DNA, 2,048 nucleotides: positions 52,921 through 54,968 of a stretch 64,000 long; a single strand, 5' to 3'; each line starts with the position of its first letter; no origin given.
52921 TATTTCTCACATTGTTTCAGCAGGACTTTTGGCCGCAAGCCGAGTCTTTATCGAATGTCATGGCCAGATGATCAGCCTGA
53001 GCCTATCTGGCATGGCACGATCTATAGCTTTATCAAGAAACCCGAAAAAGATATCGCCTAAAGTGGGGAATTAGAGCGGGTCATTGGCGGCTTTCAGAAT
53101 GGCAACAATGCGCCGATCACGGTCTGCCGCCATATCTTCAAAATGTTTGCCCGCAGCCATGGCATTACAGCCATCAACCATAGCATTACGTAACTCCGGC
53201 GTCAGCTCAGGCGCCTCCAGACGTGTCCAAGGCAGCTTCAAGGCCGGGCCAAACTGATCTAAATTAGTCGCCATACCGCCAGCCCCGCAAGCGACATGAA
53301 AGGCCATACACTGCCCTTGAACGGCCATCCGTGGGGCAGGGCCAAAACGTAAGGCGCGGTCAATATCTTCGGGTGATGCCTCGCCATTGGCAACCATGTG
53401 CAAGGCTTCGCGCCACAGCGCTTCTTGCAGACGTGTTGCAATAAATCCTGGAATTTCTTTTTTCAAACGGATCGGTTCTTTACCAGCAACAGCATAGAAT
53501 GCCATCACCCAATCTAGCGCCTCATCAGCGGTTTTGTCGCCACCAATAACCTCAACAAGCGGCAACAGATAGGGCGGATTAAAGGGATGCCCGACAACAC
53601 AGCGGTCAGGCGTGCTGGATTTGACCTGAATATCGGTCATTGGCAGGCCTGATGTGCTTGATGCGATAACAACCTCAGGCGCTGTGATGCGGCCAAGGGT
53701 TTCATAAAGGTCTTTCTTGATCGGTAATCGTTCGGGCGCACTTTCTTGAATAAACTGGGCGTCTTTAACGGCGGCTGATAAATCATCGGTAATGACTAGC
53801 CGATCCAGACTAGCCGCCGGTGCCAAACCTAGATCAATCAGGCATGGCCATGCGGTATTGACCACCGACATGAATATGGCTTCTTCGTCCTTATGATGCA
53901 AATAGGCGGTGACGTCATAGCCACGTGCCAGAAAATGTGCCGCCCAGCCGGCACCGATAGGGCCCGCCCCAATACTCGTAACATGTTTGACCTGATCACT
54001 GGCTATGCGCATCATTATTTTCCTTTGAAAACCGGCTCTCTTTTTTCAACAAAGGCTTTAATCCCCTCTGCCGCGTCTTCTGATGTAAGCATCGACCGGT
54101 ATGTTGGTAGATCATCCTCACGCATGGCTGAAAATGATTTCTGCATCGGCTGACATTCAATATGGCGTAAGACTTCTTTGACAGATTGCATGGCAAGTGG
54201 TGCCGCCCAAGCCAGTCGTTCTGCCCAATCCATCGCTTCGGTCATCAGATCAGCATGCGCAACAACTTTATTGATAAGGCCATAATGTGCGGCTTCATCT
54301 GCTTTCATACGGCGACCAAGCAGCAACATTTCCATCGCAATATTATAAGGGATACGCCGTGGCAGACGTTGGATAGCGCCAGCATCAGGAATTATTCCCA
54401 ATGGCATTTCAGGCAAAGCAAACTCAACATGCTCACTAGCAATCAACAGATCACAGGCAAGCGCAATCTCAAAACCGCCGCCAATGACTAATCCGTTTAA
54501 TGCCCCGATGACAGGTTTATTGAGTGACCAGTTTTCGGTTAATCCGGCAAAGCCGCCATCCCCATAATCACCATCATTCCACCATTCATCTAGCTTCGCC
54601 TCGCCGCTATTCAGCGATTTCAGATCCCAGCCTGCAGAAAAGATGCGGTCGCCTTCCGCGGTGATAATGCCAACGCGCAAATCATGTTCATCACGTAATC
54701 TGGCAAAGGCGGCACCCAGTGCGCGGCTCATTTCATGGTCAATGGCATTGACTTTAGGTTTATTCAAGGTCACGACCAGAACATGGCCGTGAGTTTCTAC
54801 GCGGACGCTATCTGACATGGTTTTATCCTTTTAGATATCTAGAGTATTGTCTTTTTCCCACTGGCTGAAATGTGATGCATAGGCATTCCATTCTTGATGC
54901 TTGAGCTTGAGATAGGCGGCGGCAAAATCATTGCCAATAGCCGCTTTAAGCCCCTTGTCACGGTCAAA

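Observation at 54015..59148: glxBCD/glnT (mgsABC-gmaS-like) genes apparently co-transcribed with carnitine-type hydratase and dehydrogenase genes, with no mgdABCD in view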

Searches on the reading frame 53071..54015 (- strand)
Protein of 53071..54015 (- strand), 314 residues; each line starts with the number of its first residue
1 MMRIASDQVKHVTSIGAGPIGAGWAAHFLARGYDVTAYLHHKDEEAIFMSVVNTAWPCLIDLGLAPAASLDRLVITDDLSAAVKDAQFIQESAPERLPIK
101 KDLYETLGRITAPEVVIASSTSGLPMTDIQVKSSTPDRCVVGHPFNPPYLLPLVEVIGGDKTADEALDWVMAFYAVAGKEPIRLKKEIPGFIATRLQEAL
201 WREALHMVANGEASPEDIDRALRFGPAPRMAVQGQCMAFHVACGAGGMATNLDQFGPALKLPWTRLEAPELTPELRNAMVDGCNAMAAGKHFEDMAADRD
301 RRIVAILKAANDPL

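Call 4: search_protein_families(library=ncbifam, proteins=[window:53071-54015:-], max_evalue=0.00001)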
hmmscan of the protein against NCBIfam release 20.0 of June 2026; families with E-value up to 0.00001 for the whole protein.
window:53071-54015:- (314 aa): 19 families
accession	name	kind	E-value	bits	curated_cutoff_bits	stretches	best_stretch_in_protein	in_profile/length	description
NF005471.0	PRK07066.1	equivalog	8.8e-95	317.4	414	1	8-310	6-308/321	L-carnitine dehydrogenase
NF005716.0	PRK07531.1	equivalog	1.4e-73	248.4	592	1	9-310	4-306/495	carnitine 3-dehydrogenase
NF004783.0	PRK06129.1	equivalog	1.8e-63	214.8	347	1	10-309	3-306/315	3-hydroxyacyl-CoA dehydrogenase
NF042925.1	FHMPC_DH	equivalog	5.3e-46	157.3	500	1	11-236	2-228/304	5-formyl-3-hydroxy-2-methylpyridine 4-carboxylate 5-dehydrogenase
NF006722.0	PRK09260.1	equivalog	9.5e-36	123.5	429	1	9-225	2-221/289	3-hydroxyacyl-CoA dehydrogenase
NF006125.0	PRK08269.1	equivalog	1.3e-35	123.1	427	1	7-234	3-242/334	3-hydroxybutyryl-CoA dehydrogenase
NF006124.0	PRK08268.1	subfamily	7.8e-35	120.8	508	1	6-226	4-226/507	3-hydroxyacyl-CoA dehydrogenase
NF004474.0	PRK05808.1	subfamily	4.9e-32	111.3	408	1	8-226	2-222/283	3-hydroxybutyryl-CoA dehydrogenase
TIGR02279.1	PaaC-3OHAcCoADH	equivalog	4e-28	98.5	669.4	1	9-230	5-228/503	3-hydroxyacyl-CoA dehydrogenase PaaH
NF006143.0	PRK08293.1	equivalog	6.8e-28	97.8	312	1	8-224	3-224/291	3-hydroxyacyl-CoA dehydrogenase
NF004699.0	PRK06035.1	equivalog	1.1e-24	87.1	500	1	8-235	2-240/294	3-hydroxyacyl-CoA dehydrogenase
NF005875.0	PRK07819.1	subfamily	1.2e-24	87.3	319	1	6-228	2-228/287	3-hydroxybutyryl-CoA dehydrogenase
NF005715.0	PRK07530.1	equivalog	1.9e-20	73.4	420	1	8-230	3-227/292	3-hydroxybutyryl-CoA dehydrogenase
NF008363.0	PRK11154.1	equivalog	3e-18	65.3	869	1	7-222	307-524/708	fatty acid oxidation complex subunit alpha FadJ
NF008727.0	PRK11730.1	equivalog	1.6e-17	63.1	870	1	8-222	312-527/717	fatty acid oxidation complex subunit alpha FadB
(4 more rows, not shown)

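Call 5: search_protein_families(library=pfam, proteins=[window:53071-54015:-], max_evalue=0.00001)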
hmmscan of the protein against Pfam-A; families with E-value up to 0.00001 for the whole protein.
window:53071-54015:- (314 aa): 2 families
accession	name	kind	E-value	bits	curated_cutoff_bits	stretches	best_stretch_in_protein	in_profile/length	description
PF02737.24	3HCDH_N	-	2.8e-40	138.6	22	1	11-186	1-178/180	3-hydroxyacyl-CoA dehydrogenase, NAD binding domain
PF00725.27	3HCDH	-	1.2e-09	39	22.1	1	190-248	1-59/97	3-hydroxyacyl-CoA dehydrogenase, C-terminal domain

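Call 70: search_solved_structures(query=window:53071-54015:-, max_evalue=1e-20)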
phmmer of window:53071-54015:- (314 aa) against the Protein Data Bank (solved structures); distinct sequences matched with E-value up to 1e-20: 22.
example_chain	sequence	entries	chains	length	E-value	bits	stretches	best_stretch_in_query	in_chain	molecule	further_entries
4om8_A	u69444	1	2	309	4.5e-40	140.9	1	9-237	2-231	5-formyl-3-hydroxy-2-methylpyridine 4-carboxylate 5-dehydrogenase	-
3f3s_A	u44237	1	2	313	1.5e-31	113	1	12-263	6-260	Lambda-crystallin homolog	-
6aa8_A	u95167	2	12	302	2.4e-31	112.3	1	8-227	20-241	3-hydroxybutyryl-CoA dehydrogenase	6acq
3ado_A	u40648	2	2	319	7.4e-31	110.7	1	8-287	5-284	Lambda-crystallin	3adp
3mog_A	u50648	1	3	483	7.1e-27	97.6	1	9-244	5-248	Probable 3-hydroxybutyryl-CoA dehydrogenase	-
4kug_A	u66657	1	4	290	3.7e-25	91.9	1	10-228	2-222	3-hydroxybutyryl-CoA dehydrogenase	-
4kuh_A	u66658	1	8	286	3.8e-25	91.9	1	10-228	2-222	3-hydroxybutyryl-CoA dehydrogenase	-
4r1n_A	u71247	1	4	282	4.3e-25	91.7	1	10-228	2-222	3-hydroxybutyryl-CoA dehydrogenase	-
4kue_A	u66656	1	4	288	6.3e-25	91.2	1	10-228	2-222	3-hydroxybutyryl-CoA dehydrogenase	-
9fbd_A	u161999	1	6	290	5.1e-24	88.2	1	8-226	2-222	3-hydroxybutyryl-CoA dehydrogenase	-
1m75_A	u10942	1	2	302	6.4e-24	87.9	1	9-227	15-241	3-HYDROXYACYL-COA DEHYDROGENASE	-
1f12_A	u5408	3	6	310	8.4e-24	87.5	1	9-227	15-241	L-3-HYDROXYACYL-COA DEHYDROGENASE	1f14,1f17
1f0y_A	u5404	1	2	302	8.8e-24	87.4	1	9-227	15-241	L-3-HYDROXYACYL-COA DEHYDROGENASE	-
3hdh_A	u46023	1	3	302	9.4e-24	87.3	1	9-227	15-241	PROTEIN (L-3-HYDROXYACYL COA DEHYDROGENASE)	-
3rqs_A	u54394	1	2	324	1.1e-23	87.1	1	9-227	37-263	Hydroxyacyl-coenzyme A dehydrogenase, mitochondrial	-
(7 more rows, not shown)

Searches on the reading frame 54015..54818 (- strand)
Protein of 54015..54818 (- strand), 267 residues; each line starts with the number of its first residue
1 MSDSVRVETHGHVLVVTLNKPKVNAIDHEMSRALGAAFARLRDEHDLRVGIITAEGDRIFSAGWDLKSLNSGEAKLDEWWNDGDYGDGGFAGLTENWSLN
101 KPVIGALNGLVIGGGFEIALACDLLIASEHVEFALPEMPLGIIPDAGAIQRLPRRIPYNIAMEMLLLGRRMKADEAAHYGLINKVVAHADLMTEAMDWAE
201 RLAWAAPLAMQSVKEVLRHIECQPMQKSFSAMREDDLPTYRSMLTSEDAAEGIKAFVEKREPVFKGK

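Call 4: search_protein_families(library=ncbifam, proteins=[window:54015-54818:-], max_evalue=0.00001)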
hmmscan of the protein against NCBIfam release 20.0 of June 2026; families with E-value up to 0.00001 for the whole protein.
window:54015-54818:- (267 aa): 72 families (the best 25 are shown)
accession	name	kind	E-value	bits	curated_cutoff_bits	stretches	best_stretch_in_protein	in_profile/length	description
NF002936.2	PRK03580.1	equivalog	3.1e-87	292.2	500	1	1-267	1-261/261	crotonobetainyl-CoA hydratase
NF051848.1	EnCoAHydtEchA19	equivalog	6.8e-73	245.4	400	1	5-267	2-258/258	enoyl-CoA hydratase EchA19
NF042430.2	EnCoAhydt_DpgD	equivalog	5.4e-70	235.8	400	1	8-266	2-257/258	enoyl-CoA-hydratase DpgD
NF006100.0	PRK08252.1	subfamily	6e-67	225.9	282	1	1-267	1-254/254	crotonase/enoyl-CoA hydratase family protein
NF005864.0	PRK07799.1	equivalog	2.6e-57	194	316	1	4-266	9-265/266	crotonase/enoyl-CoA hydratase family protein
NF005073.0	PRK06495.1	subfamily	9.8e-52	175.8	296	1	3-267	4-257/257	enoyl-CoA hydratase/isomerase family protein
NF005802.0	PRK07657.1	equivalog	1.9e-51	175.1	363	1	3-267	3-260/260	enoyl-CoA hydratase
NF004840.0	PRK06190.1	equivalog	1.2e-50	172.6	253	1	3-235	4-231/260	enoyl-CoA hydratase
NF005803.0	PRK07658.1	equivalog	1.7e-50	171.8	313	1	4-267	3-257/257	enoyl-CoA hydratase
NF005126.0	PRK06563.1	subfamily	3.8e-50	170.7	261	1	3-267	7-263/263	crotonase/enoyl-CoA hydratase family protein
NF004475.0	PRK05809.1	subfamily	5.2e-50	170.4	394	1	4-267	5-260/260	short-chain-enoyl-CoA hydratase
NF006007.0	PRK08138.1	subfamily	1e-49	169.3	355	1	10-267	15-261/261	enoyl-CoA hydratase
NF006566.0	PRK09076.1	subfamily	3.3e-49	167.8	286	1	3-265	5-258/260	enoyl-CoA hydratase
NF004781.0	PRK06127.1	subfamily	1.7e-48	165.7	291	1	2-267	10-269/269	enoyl-CoA hydratase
NF046063.1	oxepin_alt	equivalog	2.1e-48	165.1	300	1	5-262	2-253/254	oxepin-CoA hydrolase, alternative type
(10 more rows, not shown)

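Call 5: search_protein_families(library=pfam, proteins=[window:54015-54818:-], max_evalue=0.00001)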
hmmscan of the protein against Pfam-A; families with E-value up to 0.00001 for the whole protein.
window:54015-54818:- (267 aa): 2 families
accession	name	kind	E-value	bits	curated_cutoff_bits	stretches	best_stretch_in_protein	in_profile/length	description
PF00378.25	ECH_1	-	2.1e-63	214.4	27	1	9-266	2-250/251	Enoyl-CoA hydratase/isomerase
PF16113.10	ECH_2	-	2e-31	110.2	27.2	1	15-235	3-217/335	Enoyl-CoA hydratase/isomerase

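Call 85: search_solved_structures(query=window:54015-54818:-, max_evalue=1e-30, show_alignments=1)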
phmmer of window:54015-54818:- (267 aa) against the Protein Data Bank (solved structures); distinct sequences matched with E-value up to 1e-30: 38.
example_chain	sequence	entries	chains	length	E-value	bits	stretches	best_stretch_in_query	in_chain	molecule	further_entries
3trr_A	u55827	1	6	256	2.6e-47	164.9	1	1-267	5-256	Probable enoyl-CoA hydratase/isomerase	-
3r0o_A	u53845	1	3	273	4.9e-45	157.4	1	6-266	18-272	Carnitinyl-CoA dehydratase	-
4jwv_A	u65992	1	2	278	6.5e-45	157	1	8-267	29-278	Short chain enoyl-CoA hydratase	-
3r9t_A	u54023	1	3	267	2.4e-44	155.2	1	7-266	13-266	EchA1_1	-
3r9s_A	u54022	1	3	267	3.3e-44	154.7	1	7-266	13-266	Carnitinyl-CoA dehydratase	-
6wyi_A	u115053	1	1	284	5.3e-44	154.1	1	6-266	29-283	EchA19, enoyl-CoA hydratase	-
5zai_A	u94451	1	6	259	5.2e-43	150.8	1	4-267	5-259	3-hydroxypropionyl-coenzyme A dehydratase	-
2pbp_A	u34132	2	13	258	2.5e-42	148.6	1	5-267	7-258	Enoyl-CoA hydratase subunit I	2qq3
9qwv_A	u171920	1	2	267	7e-41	143.8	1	5-266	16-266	Enoyl-CoA hydratase, mitochondrial, putative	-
4f47_A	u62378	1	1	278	4.5e-40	141.2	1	6-266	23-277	Enoyl-CoA hydratase EchA19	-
5z7r_A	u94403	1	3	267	1.8e-37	132.7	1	4-261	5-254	Short-chain-enoyl-CoA hydratase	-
3rsi_A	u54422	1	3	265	2.7e-37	132.1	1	5-267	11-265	Putative enoyl-CoA hydratase/isomerase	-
3qxi_A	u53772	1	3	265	2.8e-37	132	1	4-266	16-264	Enoyl-CoA hydratase EchA1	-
5xzd_A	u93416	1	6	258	3e-37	131.9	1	4-267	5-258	Enoyl-CoA hydratase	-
3kqf_A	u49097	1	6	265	1.7e-36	129.5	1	11-267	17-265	Enoyl-CoA hydratase/isomerase family protein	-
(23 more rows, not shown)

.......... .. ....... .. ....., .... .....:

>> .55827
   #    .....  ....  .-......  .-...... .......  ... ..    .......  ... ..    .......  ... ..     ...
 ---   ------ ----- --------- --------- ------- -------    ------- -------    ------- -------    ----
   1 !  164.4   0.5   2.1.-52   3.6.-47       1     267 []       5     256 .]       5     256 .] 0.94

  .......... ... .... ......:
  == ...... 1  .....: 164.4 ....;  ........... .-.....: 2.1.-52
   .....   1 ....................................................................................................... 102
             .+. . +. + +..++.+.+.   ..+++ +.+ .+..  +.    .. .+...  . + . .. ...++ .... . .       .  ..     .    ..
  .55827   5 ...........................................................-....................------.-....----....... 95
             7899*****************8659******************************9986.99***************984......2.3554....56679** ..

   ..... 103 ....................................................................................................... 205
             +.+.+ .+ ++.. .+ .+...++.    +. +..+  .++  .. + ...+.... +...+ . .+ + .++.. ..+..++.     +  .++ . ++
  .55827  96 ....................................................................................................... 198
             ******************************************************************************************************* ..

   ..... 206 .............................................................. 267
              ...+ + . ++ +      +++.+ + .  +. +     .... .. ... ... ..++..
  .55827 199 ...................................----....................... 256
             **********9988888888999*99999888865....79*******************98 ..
